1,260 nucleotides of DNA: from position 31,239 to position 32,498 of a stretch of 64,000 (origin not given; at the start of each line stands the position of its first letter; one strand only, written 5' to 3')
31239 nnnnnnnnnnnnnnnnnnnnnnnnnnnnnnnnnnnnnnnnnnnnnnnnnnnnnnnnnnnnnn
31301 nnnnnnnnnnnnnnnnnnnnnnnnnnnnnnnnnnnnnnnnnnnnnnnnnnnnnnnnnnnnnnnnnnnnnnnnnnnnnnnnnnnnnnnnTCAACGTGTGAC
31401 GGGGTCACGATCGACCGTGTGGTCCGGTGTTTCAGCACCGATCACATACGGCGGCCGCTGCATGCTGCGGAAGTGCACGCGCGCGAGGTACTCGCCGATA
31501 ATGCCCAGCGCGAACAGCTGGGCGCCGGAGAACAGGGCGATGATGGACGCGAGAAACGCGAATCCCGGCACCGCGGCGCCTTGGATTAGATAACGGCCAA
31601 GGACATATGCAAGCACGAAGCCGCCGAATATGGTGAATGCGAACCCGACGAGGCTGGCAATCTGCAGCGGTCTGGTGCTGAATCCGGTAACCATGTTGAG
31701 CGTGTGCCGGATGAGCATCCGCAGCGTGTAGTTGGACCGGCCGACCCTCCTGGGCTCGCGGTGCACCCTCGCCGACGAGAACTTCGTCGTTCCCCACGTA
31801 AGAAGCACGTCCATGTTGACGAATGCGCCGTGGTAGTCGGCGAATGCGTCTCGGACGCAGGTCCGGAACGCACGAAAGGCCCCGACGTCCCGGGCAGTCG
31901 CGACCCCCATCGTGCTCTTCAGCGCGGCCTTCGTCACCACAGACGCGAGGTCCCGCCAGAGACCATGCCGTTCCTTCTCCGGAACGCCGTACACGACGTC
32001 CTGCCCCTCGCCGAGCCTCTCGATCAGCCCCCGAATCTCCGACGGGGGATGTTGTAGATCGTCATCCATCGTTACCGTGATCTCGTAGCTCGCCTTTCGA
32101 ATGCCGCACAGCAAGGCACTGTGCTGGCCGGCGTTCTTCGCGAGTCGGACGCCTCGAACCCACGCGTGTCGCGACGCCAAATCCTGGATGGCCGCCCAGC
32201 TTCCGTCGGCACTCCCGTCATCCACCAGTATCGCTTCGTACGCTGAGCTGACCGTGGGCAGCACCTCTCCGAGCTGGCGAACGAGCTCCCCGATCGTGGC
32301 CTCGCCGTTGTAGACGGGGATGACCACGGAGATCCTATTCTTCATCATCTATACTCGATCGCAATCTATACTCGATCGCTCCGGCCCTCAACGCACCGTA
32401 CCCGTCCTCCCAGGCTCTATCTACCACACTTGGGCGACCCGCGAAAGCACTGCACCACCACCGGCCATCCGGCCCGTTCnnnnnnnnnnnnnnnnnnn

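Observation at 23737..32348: One minus-strand gene run links an amino-dideoxyhexose pathway, a polyprenyl-P GT2, a GT-C-like protein and a large secreted protein: candidate extracytoplasmic protein-glycosylation module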

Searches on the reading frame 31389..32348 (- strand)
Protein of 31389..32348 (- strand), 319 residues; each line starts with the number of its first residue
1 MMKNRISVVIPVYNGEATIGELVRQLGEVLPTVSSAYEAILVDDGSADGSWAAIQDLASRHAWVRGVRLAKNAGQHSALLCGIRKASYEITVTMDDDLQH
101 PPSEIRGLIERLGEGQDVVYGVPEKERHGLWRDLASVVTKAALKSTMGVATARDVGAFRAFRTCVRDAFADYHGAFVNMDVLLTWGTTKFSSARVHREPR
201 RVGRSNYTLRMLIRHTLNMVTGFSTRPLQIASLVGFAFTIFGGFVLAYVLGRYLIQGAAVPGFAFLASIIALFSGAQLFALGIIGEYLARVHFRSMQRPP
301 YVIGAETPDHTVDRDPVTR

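Call 4: search_protein_families(library=pfam, proteins=[window:31389-32348:-], max_evalue=0.01)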
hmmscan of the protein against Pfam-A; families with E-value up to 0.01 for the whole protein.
window:31389-32348:- (319 aa): 3 families
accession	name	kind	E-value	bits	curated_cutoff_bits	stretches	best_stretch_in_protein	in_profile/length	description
PF00535.33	Glycos_transf_2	-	1.6e-25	90.5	23.3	1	7-129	1-121/168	Glycosyl transferase family 2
PF13506.12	Glyco_transf_21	-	0.001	19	21.7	1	78-155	21-96/174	Glycosyl transferase family 21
PF13641.12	Glyco_tranf_2_3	-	0.0046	17.4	27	1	5-124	2-124/230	Glycosyltransferase like family 2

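Call 5: search_protein_families(library=ncbifam, proteins=[window:31389-32348:-], max_evalue=0.001)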
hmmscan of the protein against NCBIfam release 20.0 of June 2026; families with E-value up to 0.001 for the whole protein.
window:31389-32348:- (319 aa): 15 families
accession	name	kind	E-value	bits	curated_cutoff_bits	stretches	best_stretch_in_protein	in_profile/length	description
NF007986.1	PRK10714.1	equivalog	2.8e-48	164.6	529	1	4-303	6-308/316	undecaprenyl-phosphate 4-deoxy-4-formamido-L-arabinose transferase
NF047588.1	GlcsyltransPgfSStrep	equivalog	1.1e-41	143.1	500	1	5-304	2-303/308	glycosyltransferase PgfS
NF041875.1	EPS_EpsD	equivalog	9.3e-13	48.3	370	1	6-119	1-111/325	exopolysaccharide biosynthesis glycosyltransferase EpsD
TIGR03937.1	PgaC_IcaA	equivalog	1.1e-12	47.7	422.3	1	4-98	45-136/407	poly-beta-1,6-N-acetyl-D-glucosamine synthase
TIGR04182.1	glyco_TIGR04182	equivalog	3.6e-10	39.7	325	1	6-121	2-107/293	S-layer glycoprotein N-glycosyltransferase AglJ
NF007482.0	PRK10073.1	equivalog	1.3e-09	37.5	423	1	3-97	5-97/334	glycosyltransferase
NF058614.1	PPMAGASynPpgS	equivalog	7.4e-09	35.4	370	1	8-122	4-112/226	polyprenyl-phospho-N-acetylgalactosaminyl synthase PpgS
TIGR03965.1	mycofact_glyco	equivalog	3.3e-08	32.8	280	1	5-102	75-169/467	mycofactocin biosynthesis glycosyltransferase MftF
NF010496.0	PRK13915.1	equivalog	1e-07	31.4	262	1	3-117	30-147/307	glucosyl-3-phosphoglycerate synthase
TIGR04283.1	glyco_like_mftF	equivalog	2.6e-07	30.5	182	1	6-92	1-77/221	TIGR04283 family arsenosugar biosynthesis glycosyltransferase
NF038302.1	EPS_HpsE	equivalog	8.6e-07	28.2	300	1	6-97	3-96/307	hormogonium polysaccharide biosynthesis glycosyltransferase HpsE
NF047683.1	TeichurnBiosyTuaG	equivalog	2e-06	27.6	400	1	3-98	5-97/252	teichuronic acid biosynthesis protein TuaG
TIGR03111.1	glyc2_xrt_Gpos1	hypoth_equivalog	0.00038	19.4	363.95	1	5-117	50-161/439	TIGR03111 family XrtG-associated glycosyltransferase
NF038299.1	EPS_HpsN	equivalog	0.00078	18.5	425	0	5-103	2-97/317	hormogonium polysaccharide biosynthesis glycosyltransferase HpsN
TIGR03469.1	HpnB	hypoth_equivalog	0.00089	18.4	379.25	0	5-115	45-163/386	hopene-associated glycosyltransferase HpnB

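Call 8: find_encoding_contigs(protein=window:31389-32348:-, flank=10000, max_places=6)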
Protein window:31389-32348:- (319 aa): no gene with exactly this product is on record in the collection.

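Call 20: find_homologous_proteins(query=window:31389-32348:-, max_evalue=1e-20)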
Query window:31389-32348:- (319 aa): 8000 proteins with E <= 1e-20 among 8000 candidates; the best 120 are listed.
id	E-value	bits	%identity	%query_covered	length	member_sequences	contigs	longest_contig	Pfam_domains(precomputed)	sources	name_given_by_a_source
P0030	4.1e-209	711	100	100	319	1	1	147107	PF00535.33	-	-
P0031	3.7e-175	600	84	99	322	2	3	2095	PF13641.13,PF00535.33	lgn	-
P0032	2.2e-174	597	85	99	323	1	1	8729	PF13641.13,PF00535.33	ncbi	-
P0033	6.4e-136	471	69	94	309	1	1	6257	PF00535.33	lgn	-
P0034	2.1e-131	456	66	97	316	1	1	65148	PF13506.14,PF13641.13,PF00535.33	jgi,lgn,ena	-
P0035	4.8e-131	455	68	93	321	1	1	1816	PF00535.33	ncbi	-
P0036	6.1e-131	454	65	97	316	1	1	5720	PF13506.14,PF13641.13,PF00535.33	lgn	-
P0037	7.6e-131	454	65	97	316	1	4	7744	PF13506.14,PF13641.13,PF00535.33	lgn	-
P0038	8.7e-131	454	66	93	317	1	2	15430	PF13641.13,PF00535.33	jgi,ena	jgi:undecaprenyl-phosphate 4-deoxy-4-formamido-L-arabinose transferase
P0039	9.7e-131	454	65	97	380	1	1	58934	PF13641.13,PF00535.33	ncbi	-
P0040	1.8e-130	453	66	95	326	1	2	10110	PF13641.13,PF00535.33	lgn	-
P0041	2.4e-130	452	66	93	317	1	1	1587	PF13641.13,PF00535.33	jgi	jgi:undecaprenyl-phosphate 4-deoxy-4-formamido-L-arabinose transferase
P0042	3.7e-130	452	65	96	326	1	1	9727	PF13641.13,PF00535.33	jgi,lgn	-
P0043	5.2e-130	451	65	97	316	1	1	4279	PF13641.13,PF00535.33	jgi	jgi:undecaprenyl-phosphate 4-deoxy-4-formamido-L-arabinose transferase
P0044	9.8e-130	450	66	94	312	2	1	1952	PF13641.13,PF00535.33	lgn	-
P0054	2.3e-128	446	67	93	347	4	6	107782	PF13641.13,PF00535.33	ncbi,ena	-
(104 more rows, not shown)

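Call 22: find_related_loci(query=window:31389-32348:-, collection=metagenome_contigs, flank=10000)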
Query window:31389-32348:- (319 aa) in metagenome_contigs; peptide patterns used: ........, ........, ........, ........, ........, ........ (x = any residue, [..] = any of these).
600 stretches matched a pattern (row limit reached: there are more); 578 encode a relative of the query (tblastn E <= 1e-3); the best 80 are kept; 80 distinct loci.
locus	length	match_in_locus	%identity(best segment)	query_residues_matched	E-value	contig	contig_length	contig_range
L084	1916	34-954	62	1-307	5e-140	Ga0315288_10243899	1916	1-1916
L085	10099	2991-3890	62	5-304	3e-130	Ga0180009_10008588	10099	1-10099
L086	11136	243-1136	64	6-303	8e-130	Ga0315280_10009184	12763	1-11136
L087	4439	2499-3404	64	6-307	1e-131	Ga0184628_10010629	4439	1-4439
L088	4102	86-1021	62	6-315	1e-131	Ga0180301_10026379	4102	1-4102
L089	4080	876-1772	66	5-303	2e-131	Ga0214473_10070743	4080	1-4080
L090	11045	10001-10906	63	6-307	4e-127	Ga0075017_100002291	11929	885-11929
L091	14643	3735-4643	62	1-303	5e-127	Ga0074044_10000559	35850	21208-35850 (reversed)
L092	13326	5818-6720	61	3-303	4e-127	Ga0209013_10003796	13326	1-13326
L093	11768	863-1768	63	6-307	4e-127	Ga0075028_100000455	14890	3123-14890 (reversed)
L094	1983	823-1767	59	5-319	3e-135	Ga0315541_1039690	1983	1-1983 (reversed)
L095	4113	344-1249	63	6-307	5e-129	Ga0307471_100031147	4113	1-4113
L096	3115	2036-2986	61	1-316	4e-131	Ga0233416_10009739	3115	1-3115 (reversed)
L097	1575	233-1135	63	3-303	3e-137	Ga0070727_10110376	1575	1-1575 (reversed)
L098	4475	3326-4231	63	6-307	2e-128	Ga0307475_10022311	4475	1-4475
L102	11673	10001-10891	61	7-303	6e-126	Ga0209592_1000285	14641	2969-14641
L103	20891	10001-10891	61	7-303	6e-126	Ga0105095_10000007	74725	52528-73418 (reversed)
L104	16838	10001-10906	59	2-303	6e-126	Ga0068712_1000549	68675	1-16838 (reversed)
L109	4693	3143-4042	62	6-305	7e-126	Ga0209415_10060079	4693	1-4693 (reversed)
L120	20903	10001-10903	61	6-306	2e-123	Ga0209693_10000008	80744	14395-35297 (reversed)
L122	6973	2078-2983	61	6-307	1e-123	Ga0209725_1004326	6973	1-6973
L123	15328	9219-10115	63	6-303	1e-123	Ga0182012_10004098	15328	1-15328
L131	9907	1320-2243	58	6-314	2e-122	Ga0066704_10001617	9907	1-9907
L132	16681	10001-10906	62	6-307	3e-122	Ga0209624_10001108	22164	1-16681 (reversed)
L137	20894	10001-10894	62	6-303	3e-122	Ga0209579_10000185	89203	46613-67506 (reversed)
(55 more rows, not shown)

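Call 23: find_encoding_contigs(protein=P0032, flank=10000, max_places=2)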
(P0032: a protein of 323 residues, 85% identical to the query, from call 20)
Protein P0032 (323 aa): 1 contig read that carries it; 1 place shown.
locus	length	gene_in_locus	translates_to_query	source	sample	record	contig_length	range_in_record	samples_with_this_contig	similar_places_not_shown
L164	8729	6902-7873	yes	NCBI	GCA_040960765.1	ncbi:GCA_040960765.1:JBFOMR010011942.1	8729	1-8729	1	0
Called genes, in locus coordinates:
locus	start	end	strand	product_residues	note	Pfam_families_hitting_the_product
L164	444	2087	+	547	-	PF23545:Zn_ribbon_HMPTM, PF04055:Radical_SAM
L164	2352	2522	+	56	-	PF00578:AhpC-TSA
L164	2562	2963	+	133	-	PF00578:AhpC-TSA, PF08534:Redoxin (weak)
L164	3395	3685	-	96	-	PF02604:PhdYeFM_antitox (faint)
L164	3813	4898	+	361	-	PF13692:Glyco_trans_1_4, PF00534:Glycos_transf_1, PF13524:Glyco_trans_1_2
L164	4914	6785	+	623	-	PF13231:PMT_2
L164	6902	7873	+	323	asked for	PF00535:Glycos_transf_2, PF13641:Glyco_tranf_2_3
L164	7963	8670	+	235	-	PF00583:Acetyltransf_1, PF13673:Acetyltransf_10, PF13508:Acetyltransf_7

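Call 27: search_protein_families(library=pfam, proteins=[L104:11947-12309:+, L109:4090-4693:+, L102:1433-2533:+, L122:802-1803:+, L137:11000-11953:+, L132:4462-5703:+, L103:3321-4919:-, L092:3717-5762:+, L103:5056-7791:+, L123:6275-8386:+], max_evalue=0.001)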
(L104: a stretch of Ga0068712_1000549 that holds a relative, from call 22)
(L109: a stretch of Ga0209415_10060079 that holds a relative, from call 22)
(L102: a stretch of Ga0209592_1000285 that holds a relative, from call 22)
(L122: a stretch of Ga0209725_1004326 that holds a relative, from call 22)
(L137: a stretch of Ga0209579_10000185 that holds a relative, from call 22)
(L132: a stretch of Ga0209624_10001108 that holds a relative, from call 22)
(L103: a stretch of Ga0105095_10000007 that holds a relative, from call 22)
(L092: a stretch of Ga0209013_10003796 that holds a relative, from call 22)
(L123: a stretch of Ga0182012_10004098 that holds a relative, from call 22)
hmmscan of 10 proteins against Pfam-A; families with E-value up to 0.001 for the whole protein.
L104:11947-12309:+ (120 aa): 1 family
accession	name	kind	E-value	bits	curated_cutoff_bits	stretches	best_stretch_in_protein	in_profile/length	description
PF00892.27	EamA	-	4.5e-09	37.1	28.2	1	38-116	62-132/135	EamA-like transporter family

L109:4090-4693:+ (201 aa): 14 families
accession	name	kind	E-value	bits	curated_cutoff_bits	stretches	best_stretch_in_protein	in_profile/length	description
PF13649.12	Methyltransf_25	-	2.9e-18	66.8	27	1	53-153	1-97/97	Methyltransferase domain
PF13847.12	Methyltransf_31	-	2.2e-17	63.6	27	1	48-163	2-115/145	Methyltransferase domain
PF08241.18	Methyltransf_11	-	1.1e-16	61.6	21.2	1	54-156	1-94/95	Methyltransferase domain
PF08242.18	Methyltransf_12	-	8.2e-13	49.4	30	1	54-155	1-98/98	Methyltransferase domain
PF13489.12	Methyltransf_23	-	7.8e-11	42.4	27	1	39-180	12-137/164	Methyltransferase domain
PF01209.24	Ubie_methyltran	-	1.1e-10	41.7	20.1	1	9-168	7-162/233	ubiE/COQ5 methyltransferase family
PF01135.25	PCMT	-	1.9e-09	38.1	20.3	1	34-126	59-149/210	Protein-L-isoaspartate(D-aspartate) O-methyltransferase (PCMT)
PF05401.17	NodS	-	2.2e-08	34.6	24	1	42-160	36-147/201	Nodulation protein S (NodS)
PF02353.26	CMAS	-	1.7e-06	28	27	1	46-165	59-172/273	Mycolic acid cyclopropane synthetase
PF00891.24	Methyltransf_2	-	2.2e-05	24.4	22.3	1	47-163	60-170/210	O-methyltransferase domain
PF20922.3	Anamorsin_N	-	3.5e-05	24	27.1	1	92-166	21-96/163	Anamorsin, N-terminal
PF08003.17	Methyltransf_9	-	6.1e-05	22.6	23.8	1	50-165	116-225/315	Protein of unknown function (DUF1698)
PF03141.22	Methyltransf_29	-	0.00019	20.6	23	1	52-166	120-224/506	Putative S-adenosyl-L-methionine-dependent methyltransferase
PF07021.18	MetW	-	0.00023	21.3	21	1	40-85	4-49/193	Methionine biosynthesis protein MetW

L102:1433-2533:+ (366 aa): 8 families
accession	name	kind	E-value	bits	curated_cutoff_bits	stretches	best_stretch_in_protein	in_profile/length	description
PF00005.33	ABC_tran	-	6e-33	114.8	25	1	19-161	1-136/137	ABC transporter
PF17912.7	OB_MalK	-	8.7e-16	59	27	1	235-289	1-53/53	MalK OB fold domain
PF08402.16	TOBE_2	-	2.8e-07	31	21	1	283-357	2-76/76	TOBE domain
PF13304.12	AAA_21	-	8.9e-06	26.4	27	0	31-58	1-26/304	AAA domain, putative AbiEii toxin, Type IV TA system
PF03459.23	TOBE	-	4.2e-05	24.1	22.3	1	305-356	8-64/64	TOBE domain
PF03215.21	Rad17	-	0.00016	22.2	23.8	1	27-93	43-109/186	Rad17 P-loop domain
PF02463.25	SMC_N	-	0.00017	21.6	40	0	27-206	22-211/220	RecF/RecN/SMC N terminal domain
PF13401.12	AAA_22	-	0.00021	22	27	1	28-63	4-33/130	AAA domain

L122:802-1803:+ (333 aa): 7 families
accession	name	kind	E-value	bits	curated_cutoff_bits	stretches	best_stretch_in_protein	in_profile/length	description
PF16363.11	GDP_Man_Dehyd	-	3.1e-77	260.7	27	1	4-303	1-331/332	GDP-mannose 4,6 dehydratase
PF01370.27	Epimerase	-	1.4e-65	221.5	20.9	1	3-239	1-239/240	NAD dependent epimerase/dehydratase family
PF01073.25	3Beta_HSD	-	4.4e-18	65.7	22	1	4-219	1-220/280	3-beta hydroxysteroid dehydrogenase/isomerase family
PF04321.23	RmlD_sub_bind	-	5.8e-18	65.4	27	1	1-268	1-241/287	RmlD substrate binding domain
PF02719.21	Polysacc_synt_2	-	1.6e-16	60.8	20.2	1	3-262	1-251/293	Polysaccharide biosynthesis protein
PF07993.18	NAD_binding_4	-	2.2e-13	50.4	20.1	1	5-177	1-206/258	Male sterility protein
PF13460.12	NAD_binding_10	-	5.9e-07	30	27.2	1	8-157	2-130/184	NAD(P)H-binding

L137:11000-11953:+ (317 aa): 6 families
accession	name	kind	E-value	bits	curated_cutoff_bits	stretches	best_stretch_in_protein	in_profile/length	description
PF13489.12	Methyltransf_23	-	2.3e-14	53.9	27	1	98-218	9-123/164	Methyltransferase domain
PF08242.18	Methyltransf_12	-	9.8e-10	39.5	30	1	114-209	1-98/98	Methyltransferase domain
PF13847.12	Methyltransf_31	-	6.4e-08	32.8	27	1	112-222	6-114/145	Methyltransferase domain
PF13649.12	Methyltransf_25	-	1.9e-06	28.9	27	1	113-207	1-97/97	Methyltransferase domain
PF08241.18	Methyltransf_11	-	3e-06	28.2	21.2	1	114-210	1-94/95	Methyltransferase domain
PF13679.12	Methyltransf_32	-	0.00039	20.9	27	1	93-169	8-85/143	Methyltransferase domain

L132:4462-5703:+ (413 aa): 4 families
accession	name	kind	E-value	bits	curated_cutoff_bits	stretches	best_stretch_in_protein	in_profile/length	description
PF00534.26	Glycos_transf_1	-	7.4e-20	71.6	26.4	1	210-389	3-170/172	Glycosyl transferases group 1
PF13692.12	Glyco_trans_1_4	-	8.3e-14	52.5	27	1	235-375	15-140/142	Glycosyl transferases group 1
PF13439.12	Glyco_transf_4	-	7.7e-06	26.5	28.5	1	35-197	7-167/170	Glycosyltransferase Family 4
PF13524.12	Glyco_trans_1_2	-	1.1e-05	25.9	25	1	297-401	30-139/144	Glycosyl transferase-like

L103:3321-4919:- (532 aa): 1 family
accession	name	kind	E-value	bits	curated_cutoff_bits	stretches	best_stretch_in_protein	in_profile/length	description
PF01564.23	Spermine_synth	-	5.9e-08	32.9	22.9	1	310-454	20-171/186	Spermine/spermidine synthase domain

L092:3717-5762:+ (681 aa): 0 families

L103:5056-7791:+ (911 aa): 3 families
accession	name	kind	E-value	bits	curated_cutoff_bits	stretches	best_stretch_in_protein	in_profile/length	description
PF01411.24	tRNA-synt_2c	-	1.3e-188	628.4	30.3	1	9-587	1-552/552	tRNA synthetases class II (A)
PF02272.25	DHHA1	-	1.7e-18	67.4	25.9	1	805-907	2-101/102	DHHA1 domain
PF07973.19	tRNA_SAD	-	2.3e-13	50.3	24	1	684-730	1-44/44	Threonyl and Alanyl tRNA synthetase second additional domain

L123:6275-8386:+ (703 aa): 0 families

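Call 45: search_solved_structures(query=window:31389-32348:-, max_evalue=0.001)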
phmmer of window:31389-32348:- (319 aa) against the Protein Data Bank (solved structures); distinct sequences matched with E-value up to 0.001: 10.
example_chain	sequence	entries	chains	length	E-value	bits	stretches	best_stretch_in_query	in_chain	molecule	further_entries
9bhc_C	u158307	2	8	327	4.1e-44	154.4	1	5-303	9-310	Undecaprenyl-phosphate 4-deoxy-4-formamido-L-arabinose transferase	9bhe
9hwj_A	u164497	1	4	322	4.1e-44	154.4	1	5-303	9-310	Undecaprenyl-phosphate 4-deoxy-4-formamido-L-arabinose transferase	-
8vxh_A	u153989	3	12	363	5.9e-44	153.9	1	5-303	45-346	Undecaprenyl-phosphate 4-deoxy-4-formamido-L-arabinose transferase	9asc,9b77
5ekp_C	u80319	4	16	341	1.4e-34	123.1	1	5-303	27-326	Uncharacterized glycosyltransferase sll0501 | Glycosyltransferase sll0501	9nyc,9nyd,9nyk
9nye_A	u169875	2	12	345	1.5e-34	123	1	5-303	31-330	Glycosyltransferase sll0501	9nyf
5eke_A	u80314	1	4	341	1.9e-34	122.6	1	5-303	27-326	Uncharacterized glycosyltransferase sll0501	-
5mlz_A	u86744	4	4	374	9e-19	71.2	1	4-123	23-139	Dolichol monophosphate mannose synthase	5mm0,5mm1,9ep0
2z87_A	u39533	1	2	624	9.4e-05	25.1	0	5-120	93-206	Chondroitin synthase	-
2z86_A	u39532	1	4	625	9.5e-05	25.1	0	5-120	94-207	Chondroitin synthase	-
3bcv_A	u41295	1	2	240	0.00074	22.2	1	5-97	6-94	Putative glycosyltransferase protein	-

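Call 54: search_protein_families(library=pfam, proteins=[L120:12009-13070:+, L104:10947-11807:+, L131:2268-2933:+, L131:2924-3658:+], max_evalue=0.01)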
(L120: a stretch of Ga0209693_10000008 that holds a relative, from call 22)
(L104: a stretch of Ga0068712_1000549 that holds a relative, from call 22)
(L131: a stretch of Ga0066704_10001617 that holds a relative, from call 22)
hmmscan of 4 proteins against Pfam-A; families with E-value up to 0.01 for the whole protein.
L120:12009-13070:+ (353 aa): 5 families
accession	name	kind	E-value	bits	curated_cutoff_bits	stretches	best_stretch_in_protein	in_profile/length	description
PF15632.11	ATPgrasp_Ter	-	2.8e-13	50.2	29.1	1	185-318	4-129/131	ATP-grasp in the biosynthetic pathway with Ter operon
PF21360.3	PylC-like_N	-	2.7e-10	40.7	27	1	30-98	22-91/96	PylC-like, N-terminal domain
PF02655.19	ATP-grasp_3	-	8.9e-06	26.3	23.2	1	117-277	3-160/160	ATP-grasp domain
PF02786.22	CPSase_L_D2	-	9.1e-05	22.5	19.8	0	235-282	139-188/211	Carbamoyl-phosphate synthase L chain, ATP binding domain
PF07478.18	Dala_Dala_lig_C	-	0.0018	18.3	24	0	140-181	23-65/204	D-ala D-ala ligase C-terminus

L104:10947-11807:+ (286 aa): 0 families

L131:2268-2933:+ (221 aa): 1 family
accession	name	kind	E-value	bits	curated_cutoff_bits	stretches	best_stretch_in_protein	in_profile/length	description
PF00551.24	Formyl_trans_N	-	4.1e-28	98.8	26.1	1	6-168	2-169/181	Formyl transferase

L131:2924-3658:+ (244 aa): 1 family
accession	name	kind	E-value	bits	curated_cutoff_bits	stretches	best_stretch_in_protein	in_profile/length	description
PF08889.16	WbqC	-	2.2e-78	263.5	21.3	1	9-226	1-216/218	WbqC-like protein family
